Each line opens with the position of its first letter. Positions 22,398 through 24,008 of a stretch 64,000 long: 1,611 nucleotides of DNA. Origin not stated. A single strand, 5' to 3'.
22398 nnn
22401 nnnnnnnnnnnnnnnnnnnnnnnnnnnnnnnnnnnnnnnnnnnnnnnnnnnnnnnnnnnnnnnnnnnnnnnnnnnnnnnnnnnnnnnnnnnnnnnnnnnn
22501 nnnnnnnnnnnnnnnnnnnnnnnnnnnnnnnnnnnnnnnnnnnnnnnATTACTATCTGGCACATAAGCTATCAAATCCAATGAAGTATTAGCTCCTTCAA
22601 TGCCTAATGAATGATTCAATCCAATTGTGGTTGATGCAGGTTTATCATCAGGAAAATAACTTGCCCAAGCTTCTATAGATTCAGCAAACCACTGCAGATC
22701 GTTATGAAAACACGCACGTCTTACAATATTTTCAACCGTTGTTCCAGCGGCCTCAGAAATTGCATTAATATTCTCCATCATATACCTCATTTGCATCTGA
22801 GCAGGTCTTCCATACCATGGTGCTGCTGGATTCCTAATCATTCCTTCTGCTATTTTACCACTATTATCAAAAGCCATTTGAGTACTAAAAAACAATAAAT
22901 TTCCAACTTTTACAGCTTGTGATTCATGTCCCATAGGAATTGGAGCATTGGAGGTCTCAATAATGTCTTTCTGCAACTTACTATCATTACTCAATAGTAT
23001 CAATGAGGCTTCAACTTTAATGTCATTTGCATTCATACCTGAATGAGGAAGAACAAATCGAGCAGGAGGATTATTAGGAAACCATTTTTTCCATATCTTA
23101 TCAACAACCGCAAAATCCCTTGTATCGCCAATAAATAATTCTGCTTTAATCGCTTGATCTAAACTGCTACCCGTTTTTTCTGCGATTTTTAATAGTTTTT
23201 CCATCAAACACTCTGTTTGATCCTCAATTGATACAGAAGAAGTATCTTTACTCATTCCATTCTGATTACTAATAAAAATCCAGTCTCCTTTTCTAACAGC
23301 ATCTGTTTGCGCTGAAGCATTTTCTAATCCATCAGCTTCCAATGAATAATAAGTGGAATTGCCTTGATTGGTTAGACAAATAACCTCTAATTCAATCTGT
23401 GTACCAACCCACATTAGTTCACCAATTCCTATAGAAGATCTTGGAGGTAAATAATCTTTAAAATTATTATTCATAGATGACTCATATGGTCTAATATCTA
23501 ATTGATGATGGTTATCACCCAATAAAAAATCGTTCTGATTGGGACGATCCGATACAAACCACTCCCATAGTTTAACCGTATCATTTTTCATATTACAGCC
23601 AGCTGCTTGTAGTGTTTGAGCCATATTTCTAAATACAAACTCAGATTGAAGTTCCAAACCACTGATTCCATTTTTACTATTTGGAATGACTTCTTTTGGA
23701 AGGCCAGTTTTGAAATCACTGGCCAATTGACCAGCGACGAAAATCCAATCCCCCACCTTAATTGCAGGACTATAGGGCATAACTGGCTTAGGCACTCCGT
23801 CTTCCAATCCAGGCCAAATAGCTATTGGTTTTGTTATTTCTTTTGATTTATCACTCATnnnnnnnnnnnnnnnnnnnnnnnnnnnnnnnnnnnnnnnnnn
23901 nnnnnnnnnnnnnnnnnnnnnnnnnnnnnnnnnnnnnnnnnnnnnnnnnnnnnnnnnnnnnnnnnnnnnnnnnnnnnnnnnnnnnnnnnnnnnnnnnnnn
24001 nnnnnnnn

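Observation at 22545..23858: Three RidA/YjgF modules fused in one polypeptide: a covalent version of the RidA homotrimer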

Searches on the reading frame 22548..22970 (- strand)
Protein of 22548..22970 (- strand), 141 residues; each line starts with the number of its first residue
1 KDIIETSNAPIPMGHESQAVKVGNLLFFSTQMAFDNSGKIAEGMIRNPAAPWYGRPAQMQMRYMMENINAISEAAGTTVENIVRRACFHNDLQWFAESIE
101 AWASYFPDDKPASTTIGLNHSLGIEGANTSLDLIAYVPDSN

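Call 7: search_protein_families(library=pfam, proteins=[window:22548-22970:-], max_evalue=1)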
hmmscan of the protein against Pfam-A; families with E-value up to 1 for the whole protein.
seq(141 aa): 1 family
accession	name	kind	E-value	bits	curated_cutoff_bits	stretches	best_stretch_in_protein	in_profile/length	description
PF01042.26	Ribonuc_L-PSP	-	7e-16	58.8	27.3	1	7-118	2-104/121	Endoribonuclease L-PSP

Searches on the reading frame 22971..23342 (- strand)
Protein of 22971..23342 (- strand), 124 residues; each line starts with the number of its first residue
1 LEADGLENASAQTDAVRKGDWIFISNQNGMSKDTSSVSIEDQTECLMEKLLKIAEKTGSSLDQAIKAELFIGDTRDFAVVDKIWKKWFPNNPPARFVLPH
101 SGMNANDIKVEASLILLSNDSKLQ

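Call 7: search_protein_families(library=pfam, proteins=[window:22971-23342:-], max_evalue=1)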
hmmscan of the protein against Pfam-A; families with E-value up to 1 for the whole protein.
seq(124 aa): 3 families
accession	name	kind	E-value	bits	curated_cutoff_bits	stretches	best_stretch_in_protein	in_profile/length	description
PF01042.26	Ribonuc_L-PSP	-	3.1e-15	56.7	27.3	1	13-114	12-117/121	Endoribonuclease L-PSP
PF20779.2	MACPF_D2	-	0.062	13.7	24.2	1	16-66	29-79/103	MACPF protein, D2 domain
PF18554.7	PheRS_DBD2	-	0.11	12.9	25.9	1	48-69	5-26/33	PheRS DNA binding domain 2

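Call 52: search_solved_structures(query=window:22971-23342:-, max_evalue=0.001, show_alignments=3)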
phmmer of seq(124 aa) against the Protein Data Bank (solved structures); distinct sequences matched with E-value up to 0.001: 43.
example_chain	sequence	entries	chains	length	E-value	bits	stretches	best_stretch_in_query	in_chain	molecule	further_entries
2dyy_A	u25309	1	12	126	2.2e-10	43.9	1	13-112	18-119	UPF0076 protein PH0854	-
5hp7_A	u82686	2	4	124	4.7e-10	42.9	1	13-106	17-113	Reactive Intermediate Deaminase A, chloroplastic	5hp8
2csl_A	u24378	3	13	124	1.3e-09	41.4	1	13-117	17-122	protein translation initiation inhibitor | translation initiation inhibitor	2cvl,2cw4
1jd1_A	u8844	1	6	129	1.5e-09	41.2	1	9-102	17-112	HYPOTHETICAL 13.9 KDA PROTEIN IN FCY2-PET117 INTERGENIC REGION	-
3mqw_A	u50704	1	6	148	2.8e-09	40.3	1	10-99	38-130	putative Endoribonuclease L-PSP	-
3m1x_A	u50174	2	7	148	2.9e-09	40.3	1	10-99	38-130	putative Endoribonuclease L-PSP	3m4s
5yu2_A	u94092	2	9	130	3.2e-09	40.2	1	21-115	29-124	Translation initiation inhibitor homologue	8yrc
1xrg_A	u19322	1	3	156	3.3e-09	40.1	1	13-102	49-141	Putative translation initiation inhibitor, yjgF family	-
8v8r_A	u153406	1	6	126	6.7e-09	39.1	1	19-115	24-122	Enamine/imine deaminase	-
7cd2_A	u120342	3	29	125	3.9e-08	36.7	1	36-115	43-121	YabJ protein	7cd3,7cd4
3quw_A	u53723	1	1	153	5e-08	36.3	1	9-106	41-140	Protein MMF1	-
3k12_A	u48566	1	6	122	1.6e-07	34.7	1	17-91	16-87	uncharacterized protein A6V7T0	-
3l7q_A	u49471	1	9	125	3.8e-07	33.5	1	19-115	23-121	Putative translation initiation inhibitor, aldR regulator-like protein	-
1qd9_A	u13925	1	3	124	4.6e-07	33.2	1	36-114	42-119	PURINE REGULATORY PROTEIN YABJ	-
5y6u_A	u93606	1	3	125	4.7e-07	33.2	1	36-114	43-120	YabJ protein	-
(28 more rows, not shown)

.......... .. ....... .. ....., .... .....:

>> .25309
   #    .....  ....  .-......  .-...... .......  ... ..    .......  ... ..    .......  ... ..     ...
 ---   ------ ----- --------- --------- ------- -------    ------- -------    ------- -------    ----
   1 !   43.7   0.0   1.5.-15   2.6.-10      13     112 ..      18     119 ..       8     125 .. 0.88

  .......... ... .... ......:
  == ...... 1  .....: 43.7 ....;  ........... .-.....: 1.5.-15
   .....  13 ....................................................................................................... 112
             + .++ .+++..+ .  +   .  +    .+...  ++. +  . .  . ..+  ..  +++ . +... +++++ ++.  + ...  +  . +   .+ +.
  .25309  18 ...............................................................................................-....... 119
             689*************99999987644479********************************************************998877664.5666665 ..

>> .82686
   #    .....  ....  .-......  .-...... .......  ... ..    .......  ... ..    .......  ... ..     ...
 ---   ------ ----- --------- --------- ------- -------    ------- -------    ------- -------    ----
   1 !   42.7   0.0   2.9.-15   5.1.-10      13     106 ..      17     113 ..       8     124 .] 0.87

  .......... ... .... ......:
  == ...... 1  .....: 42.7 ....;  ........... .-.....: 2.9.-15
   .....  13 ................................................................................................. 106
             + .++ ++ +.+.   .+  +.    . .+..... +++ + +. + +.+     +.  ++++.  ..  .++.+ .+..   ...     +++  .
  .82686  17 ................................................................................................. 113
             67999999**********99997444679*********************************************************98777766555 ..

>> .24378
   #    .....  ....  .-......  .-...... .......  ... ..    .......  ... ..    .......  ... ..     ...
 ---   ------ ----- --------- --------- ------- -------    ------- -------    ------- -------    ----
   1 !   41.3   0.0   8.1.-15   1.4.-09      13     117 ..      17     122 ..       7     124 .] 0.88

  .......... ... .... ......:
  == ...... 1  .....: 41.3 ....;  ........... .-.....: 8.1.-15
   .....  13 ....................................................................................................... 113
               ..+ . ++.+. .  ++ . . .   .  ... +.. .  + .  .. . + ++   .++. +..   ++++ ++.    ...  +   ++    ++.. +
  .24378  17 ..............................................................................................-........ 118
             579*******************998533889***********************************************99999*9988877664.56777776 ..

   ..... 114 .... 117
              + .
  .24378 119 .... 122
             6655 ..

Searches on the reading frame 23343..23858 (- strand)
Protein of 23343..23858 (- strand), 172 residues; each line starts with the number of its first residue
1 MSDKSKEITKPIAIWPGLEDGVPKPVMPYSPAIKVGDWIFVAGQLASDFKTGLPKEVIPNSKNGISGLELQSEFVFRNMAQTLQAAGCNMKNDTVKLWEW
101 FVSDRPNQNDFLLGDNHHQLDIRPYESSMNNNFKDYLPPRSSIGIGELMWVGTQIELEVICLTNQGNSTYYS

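Call 7: search_protein_families(library=pfam, proteins=[window:23343-23858:-], max_evalue=1)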
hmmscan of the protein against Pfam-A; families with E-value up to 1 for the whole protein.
seq(172 aa): 1 family
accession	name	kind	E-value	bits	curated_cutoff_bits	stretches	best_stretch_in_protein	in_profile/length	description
PF01042.26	Ribonuc_L-PSP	-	1.5e-10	41.5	27.3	1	23-160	5-118/121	Endoribonuclease L-PSP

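Call 51: search_solved_structures(query=window:23343-23858:-, max_evalue=1, show_alignments=3)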
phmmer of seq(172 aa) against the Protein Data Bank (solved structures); distinct sequences matched with E-value up to 1: 32.
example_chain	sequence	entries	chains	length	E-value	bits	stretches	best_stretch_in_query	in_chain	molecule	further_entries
2dyy_A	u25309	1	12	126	5.6e-08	36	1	20-101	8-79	UPF0076 protein PH0854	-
3k0t_A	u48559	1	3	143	1.3e-06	31.5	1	20-160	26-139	Endoribonuclease L-PSP, putative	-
1x25_A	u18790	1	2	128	1.5e-06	31.4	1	21-111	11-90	Hypothetical UPF0076 protein ST0811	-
2b33_A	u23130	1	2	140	4.1e-06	30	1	20-100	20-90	protein synthesis inhibitor, putative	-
7zs6_AAA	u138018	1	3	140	5.6e-05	26.3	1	22-165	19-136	Reactive intermediate deaminase A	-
2cwj_A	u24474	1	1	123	0.00042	23.4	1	22-56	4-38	putative endonuclease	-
6l8p_A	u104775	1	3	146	0.00045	23.3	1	20-97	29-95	RidA family protein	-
1oni_A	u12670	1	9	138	0.00088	22.4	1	23-96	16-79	14.5 kDa translational inhibitor protein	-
1xrg_A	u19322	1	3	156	0.00089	22.3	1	22-102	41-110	Putative translation initiation inhibitor, yjgF family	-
9n80_A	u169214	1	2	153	0.0013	21.8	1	23-96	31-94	2-iminobutanoate/2-iminopropanoate deaminase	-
2csl_A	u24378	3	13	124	0.0048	20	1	20-92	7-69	protein translation initiation inhibitor | translation initiation inhibitor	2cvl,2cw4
1qah_A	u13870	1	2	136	0.0071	19.4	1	22-95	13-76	PERCHLORIC ACID SOLUBLE PROTEIN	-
1nq3_A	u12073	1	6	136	0.0081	19.2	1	22-93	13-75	14.3 kDa perchloric acid soluble protein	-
1pf5_A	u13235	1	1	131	0.0095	19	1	28-118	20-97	Hypothetical protein yjgH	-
8q3h_A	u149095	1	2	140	0.01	18.9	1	22-93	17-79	2-iminobutanoate/2-iminopropanoate deaminase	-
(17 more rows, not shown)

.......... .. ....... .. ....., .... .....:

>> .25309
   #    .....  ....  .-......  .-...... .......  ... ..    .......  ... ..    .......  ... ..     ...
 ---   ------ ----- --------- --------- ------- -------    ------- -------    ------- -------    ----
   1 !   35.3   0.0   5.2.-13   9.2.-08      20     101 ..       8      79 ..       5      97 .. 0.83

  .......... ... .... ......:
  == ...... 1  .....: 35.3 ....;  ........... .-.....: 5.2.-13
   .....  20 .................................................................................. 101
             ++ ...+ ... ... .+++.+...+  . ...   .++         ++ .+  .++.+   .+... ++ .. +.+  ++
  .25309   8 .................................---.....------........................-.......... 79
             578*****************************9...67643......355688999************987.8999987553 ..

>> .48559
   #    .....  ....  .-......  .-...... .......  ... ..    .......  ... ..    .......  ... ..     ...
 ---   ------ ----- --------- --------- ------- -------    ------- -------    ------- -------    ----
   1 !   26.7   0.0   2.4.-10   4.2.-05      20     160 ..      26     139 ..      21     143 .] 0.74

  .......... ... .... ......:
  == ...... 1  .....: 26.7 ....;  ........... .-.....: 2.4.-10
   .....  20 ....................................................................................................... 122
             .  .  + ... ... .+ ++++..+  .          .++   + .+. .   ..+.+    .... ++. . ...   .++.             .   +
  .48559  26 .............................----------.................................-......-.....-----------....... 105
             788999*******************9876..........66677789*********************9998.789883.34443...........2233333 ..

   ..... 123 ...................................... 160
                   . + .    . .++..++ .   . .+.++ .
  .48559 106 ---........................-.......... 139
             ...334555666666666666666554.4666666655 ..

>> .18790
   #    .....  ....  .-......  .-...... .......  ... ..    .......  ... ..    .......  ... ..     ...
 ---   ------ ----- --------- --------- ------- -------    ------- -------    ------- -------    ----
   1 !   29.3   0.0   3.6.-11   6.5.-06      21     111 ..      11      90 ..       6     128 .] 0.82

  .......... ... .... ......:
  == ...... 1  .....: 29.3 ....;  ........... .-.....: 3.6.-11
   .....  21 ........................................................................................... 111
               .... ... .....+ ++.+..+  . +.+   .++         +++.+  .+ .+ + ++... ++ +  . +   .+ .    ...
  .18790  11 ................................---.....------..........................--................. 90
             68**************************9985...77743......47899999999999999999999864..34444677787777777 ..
